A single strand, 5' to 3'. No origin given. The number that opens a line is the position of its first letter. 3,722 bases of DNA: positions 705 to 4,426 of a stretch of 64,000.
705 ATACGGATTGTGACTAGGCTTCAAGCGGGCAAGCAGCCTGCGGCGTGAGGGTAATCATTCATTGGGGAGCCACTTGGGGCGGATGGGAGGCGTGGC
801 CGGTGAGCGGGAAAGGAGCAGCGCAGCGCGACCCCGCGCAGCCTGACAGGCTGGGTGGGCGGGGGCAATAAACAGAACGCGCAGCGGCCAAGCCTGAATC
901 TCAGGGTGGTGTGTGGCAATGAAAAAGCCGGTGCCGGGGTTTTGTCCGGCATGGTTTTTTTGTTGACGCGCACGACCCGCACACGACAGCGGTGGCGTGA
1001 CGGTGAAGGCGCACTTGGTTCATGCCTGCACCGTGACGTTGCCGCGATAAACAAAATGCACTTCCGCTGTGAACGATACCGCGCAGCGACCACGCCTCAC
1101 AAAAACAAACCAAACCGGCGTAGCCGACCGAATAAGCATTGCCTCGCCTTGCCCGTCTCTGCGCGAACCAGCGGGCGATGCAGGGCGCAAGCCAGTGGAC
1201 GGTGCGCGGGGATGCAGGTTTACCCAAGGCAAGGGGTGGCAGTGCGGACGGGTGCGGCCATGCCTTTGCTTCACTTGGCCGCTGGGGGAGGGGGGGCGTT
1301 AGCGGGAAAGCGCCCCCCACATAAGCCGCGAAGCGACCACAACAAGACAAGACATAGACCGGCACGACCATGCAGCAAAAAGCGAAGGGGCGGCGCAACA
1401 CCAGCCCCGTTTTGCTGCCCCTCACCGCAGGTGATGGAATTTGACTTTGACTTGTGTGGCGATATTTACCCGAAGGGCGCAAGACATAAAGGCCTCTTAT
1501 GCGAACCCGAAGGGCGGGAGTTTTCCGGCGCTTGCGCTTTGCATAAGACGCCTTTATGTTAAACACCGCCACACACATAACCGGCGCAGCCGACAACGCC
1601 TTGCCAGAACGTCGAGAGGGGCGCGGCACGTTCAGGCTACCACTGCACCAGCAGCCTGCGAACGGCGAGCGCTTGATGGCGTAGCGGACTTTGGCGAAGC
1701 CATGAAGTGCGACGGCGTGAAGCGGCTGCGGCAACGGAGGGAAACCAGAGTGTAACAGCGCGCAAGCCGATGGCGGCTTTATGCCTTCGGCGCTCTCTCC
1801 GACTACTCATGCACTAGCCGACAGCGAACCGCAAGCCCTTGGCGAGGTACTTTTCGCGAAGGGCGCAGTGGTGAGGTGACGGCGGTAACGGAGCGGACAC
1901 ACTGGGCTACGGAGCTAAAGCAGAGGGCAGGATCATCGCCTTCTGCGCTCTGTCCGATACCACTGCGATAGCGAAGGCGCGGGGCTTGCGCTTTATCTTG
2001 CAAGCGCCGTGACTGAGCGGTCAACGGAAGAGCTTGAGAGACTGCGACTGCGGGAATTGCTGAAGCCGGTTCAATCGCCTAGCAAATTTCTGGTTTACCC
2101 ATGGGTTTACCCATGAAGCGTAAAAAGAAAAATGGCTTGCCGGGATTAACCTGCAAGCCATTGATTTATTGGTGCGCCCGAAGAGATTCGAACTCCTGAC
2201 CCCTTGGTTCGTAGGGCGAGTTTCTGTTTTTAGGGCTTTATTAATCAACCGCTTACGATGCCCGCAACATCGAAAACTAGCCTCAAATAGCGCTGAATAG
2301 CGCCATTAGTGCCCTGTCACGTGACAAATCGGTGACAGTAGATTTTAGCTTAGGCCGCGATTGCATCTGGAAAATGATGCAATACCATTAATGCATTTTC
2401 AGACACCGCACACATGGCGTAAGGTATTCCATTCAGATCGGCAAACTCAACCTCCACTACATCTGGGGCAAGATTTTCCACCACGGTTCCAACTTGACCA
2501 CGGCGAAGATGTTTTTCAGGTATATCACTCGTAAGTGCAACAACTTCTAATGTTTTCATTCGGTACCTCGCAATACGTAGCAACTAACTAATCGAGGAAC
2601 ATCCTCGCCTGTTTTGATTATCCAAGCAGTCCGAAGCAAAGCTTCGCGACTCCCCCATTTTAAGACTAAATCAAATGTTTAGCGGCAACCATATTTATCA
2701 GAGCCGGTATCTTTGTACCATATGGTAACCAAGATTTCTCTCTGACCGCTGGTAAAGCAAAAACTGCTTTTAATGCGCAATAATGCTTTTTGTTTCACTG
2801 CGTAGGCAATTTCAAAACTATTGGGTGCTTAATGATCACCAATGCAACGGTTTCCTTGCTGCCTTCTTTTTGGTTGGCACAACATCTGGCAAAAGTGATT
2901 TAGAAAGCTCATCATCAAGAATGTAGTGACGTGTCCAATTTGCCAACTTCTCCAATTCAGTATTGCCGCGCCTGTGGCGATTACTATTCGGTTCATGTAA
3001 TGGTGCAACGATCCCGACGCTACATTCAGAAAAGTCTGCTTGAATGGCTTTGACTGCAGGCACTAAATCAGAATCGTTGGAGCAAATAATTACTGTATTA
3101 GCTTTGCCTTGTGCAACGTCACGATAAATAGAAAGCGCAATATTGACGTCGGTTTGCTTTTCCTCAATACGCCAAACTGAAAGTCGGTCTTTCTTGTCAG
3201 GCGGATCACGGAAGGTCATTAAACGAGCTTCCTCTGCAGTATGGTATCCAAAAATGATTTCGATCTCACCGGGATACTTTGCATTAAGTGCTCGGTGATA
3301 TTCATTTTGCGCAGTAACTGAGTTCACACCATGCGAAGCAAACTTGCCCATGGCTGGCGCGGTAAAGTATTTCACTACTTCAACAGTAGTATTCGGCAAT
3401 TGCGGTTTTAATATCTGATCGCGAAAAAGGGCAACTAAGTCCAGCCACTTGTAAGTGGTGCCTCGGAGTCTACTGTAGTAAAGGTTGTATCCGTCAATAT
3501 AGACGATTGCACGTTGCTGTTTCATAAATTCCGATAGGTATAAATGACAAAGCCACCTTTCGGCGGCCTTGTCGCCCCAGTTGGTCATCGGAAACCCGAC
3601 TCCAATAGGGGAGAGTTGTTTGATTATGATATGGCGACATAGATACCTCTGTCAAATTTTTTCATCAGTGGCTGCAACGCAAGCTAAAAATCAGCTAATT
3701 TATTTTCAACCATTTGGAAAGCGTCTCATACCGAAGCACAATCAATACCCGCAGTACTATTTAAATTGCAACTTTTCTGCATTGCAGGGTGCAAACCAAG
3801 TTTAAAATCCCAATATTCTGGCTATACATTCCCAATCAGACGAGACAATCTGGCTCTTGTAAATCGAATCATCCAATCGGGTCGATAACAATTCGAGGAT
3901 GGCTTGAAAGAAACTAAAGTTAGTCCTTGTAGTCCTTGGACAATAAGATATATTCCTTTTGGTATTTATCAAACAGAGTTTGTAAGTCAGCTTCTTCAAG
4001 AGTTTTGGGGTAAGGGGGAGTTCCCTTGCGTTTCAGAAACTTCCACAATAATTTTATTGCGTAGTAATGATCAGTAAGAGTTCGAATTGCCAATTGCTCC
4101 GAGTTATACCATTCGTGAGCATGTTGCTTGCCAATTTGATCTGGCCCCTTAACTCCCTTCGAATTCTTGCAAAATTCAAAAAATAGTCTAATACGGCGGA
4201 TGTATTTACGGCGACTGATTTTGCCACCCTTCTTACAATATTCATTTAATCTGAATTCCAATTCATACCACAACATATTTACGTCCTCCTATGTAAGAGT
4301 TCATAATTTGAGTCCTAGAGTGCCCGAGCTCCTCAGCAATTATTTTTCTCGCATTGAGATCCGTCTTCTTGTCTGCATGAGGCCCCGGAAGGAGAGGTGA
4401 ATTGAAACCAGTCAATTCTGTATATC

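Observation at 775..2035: About 1.25 kb of G+C-rich, ORF-less, hairpin-dense sequence next to a tRNA fragment: large structured RNA or fossil of a high-GC mobile element?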

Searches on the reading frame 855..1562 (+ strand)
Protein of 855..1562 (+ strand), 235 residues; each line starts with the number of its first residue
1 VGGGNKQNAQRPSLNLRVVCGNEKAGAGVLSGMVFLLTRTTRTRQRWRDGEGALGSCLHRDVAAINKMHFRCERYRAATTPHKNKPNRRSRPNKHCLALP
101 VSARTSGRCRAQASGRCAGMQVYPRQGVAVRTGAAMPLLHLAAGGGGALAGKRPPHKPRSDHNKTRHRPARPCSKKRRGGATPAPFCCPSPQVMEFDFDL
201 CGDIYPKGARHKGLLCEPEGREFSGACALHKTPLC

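Call 11: search_protein_families(library=pfam, proteins=[window:855-1562:+], max_evalue=0.01)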
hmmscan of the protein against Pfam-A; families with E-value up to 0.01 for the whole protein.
window:855-1562:+ (235 aa): 0 families

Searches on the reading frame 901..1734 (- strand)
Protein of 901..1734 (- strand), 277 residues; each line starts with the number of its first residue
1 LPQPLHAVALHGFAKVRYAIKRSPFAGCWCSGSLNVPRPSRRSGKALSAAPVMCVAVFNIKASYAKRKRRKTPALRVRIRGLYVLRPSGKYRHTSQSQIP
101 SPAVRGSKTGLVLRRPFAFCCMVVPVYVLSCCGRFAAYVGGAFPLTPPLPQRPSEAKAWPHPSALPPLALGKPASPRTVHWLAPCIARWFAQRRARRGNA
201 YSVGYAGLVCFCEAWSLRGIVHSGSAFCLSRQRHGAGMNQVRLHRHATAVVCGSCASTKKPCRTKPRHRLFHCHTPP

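Call 11: search_protein_families(library=pfam, proteins=[window:901-1734:-], max_evalue=0.01)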
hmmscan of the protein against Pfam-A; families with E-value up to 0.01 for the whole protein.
window:901-1734:- (277 aa): 0 families

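Call 62: find_homologous_proteins(query=window:901-1734:-, max_evalue=0.001)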
Query window:901-1734:- (277 aa): 71 proteins with E <= 0.001 among 1735 candidates.
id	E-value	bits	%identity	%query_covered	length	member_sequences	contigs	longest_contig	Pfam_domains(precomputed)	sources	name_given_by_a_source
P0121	1.6e-149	515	100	81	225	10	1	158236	-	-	-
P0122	3.2e-115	403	93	69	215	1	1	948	-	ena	-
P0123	2.6e-108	380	93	65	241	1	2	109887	-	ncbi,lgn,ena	-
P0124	7.8e-81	290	69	75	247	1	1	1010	-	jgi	jgi:hypothetical protein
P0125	1.1e-77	280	87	54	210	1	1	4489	-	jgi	-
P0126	1.7e-72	263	92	46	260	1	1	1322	-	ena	-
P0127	9.5e-71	257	73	59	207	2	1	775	-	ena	-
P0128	3.0e-69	252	82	52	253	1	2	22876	-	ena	-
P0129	3.3e-68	249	77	56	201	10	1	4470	-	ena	-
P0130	1.3e-67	247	79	55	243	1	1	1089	-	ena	-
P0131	8.3e-67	244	84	51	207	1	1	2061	-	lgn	-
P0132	5.8e-64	235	68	63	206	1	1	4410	-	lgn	-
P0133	4.5e-63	232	97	38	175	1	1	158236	-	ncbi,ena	-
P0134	2.2e-62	229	91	42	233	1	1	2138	-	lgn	-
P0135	5.1e-59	218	78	44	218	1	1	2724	-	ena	-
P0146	3.0e-38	150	60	52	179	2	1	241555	-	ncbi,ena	-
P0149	1.4e-37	148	79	35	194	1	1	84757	-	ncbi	-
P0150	3.8e-37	147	89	29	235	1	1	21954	-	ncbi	-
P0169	1.1e-22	99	47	53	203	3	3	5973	-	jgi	jgi:hypothetical protein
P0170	3.1e-20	91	65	28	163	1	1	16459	-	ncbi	-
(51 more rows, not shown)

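Call 63: find_encoding_contigs(protein=P0133, flank=8000, max_places=3)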
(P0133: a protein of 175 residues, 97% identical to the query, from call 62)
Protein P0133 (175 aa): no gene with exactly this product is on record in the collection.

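Call 64: find_encoding_contigs(protein=P0146, flank=6000, max_places=2)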
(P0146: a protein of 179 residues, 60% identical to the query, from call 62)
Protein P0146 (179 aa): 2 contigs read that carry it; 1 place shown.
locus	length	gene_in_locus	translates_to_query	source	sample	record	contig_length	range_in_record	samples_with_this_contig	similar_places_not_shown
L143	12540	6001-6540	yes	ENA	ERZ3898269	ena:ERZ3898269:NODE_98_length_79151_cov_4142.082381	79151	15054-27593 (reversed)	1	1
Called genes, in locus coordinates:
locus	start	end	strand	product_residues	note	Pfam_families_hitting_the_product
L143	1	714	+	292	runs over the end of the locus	PF01145:Band_7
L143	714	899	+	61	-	PF09838:DUF2065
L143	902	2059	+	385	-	PF13393:tRNA-synt_His, PF27460:HisZ_C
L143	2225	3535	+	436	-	PF00709:Adenylsucc_synt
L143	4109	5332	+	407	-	PF13356:Arm-DNA-bind_3, PF22022:Phage_int_M, PF00589:Phage_integrase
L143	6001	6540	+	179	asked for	-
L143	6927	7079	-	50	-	-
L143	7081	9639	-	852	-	PF16793:RepB_primase (weak)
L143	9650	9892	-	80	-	PF05930:Phage_AlpA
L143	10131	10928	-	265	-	-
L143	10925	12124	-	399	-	-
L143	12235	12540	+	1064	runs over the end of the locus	PF00176:SNF2-rel_dom (weak), PF04851:ResIII (faint), PF00270:DEAD (faint), PF00271:Helicase_C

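Call 65: find_encoding_contigs(protein=P0169, flank=6000, max_places=3)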
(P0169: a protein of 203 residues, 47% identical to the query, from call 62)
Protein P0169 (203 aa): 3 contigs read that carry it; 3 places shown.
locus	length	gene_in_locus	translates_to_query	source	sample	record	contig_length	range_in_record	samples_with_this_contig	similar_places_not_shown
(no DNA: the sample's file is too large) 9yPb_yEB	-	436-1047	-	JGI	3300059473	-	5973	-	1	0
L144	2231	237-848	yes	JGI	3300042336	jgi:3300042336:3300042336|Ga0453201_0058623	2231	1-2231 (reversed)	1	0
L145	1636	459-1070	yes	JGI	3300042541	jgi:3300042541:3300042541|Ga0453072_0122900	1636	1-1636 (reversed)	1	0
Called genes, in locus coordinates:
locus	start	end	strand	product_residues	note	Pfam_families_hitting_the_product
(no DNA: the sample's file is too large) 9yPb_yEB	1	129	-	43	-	?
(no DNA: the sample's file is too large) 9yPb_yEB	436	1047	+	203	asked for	-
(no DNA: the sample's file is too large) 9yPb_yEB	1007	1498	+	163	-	-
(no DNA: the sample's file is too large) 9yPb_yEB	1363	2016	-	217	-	-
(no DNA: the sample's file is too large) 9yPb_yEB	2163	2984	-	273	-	-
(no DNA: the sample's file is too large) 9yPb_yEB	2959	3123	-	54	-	-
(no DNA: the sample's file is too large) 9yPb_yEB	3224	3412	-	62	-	-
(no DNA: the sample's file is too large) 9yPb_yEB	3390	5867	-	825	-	PF08706:D5_N, PF19263:DUF5906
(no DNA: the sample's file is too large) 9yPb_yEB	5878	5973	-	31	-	?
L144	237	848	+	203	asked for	-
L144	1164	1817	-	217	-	-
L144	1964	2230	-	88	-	?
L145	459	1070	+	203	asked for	-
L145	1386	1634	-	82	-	?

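Call 72: list_cluster_members(proteins=[P0133, P0123, P0149, P0150, P0170])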
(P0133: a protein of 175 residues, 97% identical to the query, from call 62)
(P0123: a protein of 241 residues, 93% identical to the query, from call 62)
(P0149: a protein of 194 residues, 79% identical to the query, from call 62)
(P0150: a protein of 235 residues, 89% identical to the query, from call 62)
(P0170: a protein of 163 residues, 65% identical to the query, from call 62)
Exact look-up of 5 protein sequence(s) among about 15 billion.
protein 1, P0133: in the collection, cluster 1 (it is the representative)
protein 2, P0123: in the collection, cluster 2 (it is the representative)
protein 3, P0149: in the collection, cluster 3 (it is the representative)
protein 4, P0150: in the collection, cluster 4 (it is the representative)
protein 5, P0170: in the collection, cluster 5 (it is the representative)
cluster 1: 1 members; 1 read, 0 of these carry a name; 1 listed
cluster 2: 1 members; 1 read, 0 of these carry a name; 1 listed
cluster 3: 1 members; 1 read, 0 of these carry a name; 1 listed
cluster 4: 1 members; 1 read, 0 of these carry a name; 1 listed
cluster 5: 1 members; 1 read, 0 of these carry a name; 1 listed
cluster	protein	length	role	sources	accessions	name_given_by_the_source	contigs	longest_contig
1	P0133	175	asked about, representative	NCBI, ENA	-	-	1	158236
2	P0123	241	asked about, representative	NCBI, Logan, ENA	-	-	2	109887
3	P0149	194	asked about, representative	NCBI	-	-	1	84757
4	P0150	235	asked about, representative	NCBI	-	-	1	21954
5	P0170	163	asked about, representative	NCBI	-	-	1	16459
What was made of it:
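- Tried and rejected: Look-up of the probable second copy (P0133) failed (call 63), and cluster look-ups gave no organism names (call 72).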

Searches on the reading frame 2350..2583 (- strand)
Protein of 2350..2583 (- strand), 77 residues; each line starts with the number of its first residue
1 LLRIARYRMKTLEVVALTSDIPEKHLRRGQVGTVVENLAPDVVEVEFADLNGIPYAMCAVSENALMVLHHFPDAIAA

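Call 11: search_protein_families(library=pfam, proteins=[window:2350-2583:-], max_evalue=0.01)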
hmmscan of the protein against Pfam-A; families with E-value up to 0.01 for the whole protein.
window:2350-2583:- (77 aa): 1 family
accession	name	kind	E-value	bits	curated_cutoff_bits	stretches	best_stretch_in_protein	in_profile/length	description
PF16277.11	DUF4926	-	1.4e-20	72.9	29.1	1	12-67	2-57/57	Domain of unknown function (DUF4926)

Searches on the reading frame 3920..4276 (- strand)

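Call 11: search_protein_families(library=pfam, proteins=[window:3920-4276:-], max_evalue=0.01)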
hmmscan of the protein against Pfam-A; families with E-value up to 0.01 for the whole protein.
window:3920-4276:- (118 aa): 1 family
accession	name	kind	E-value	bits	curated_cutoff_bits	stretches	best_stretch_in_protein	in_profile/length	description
PF13495.12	Phage_int_SAM_4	-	3.5e-05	24.6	27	0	58-107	10-55/85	Phage integrase, N-terminal SAM-like domain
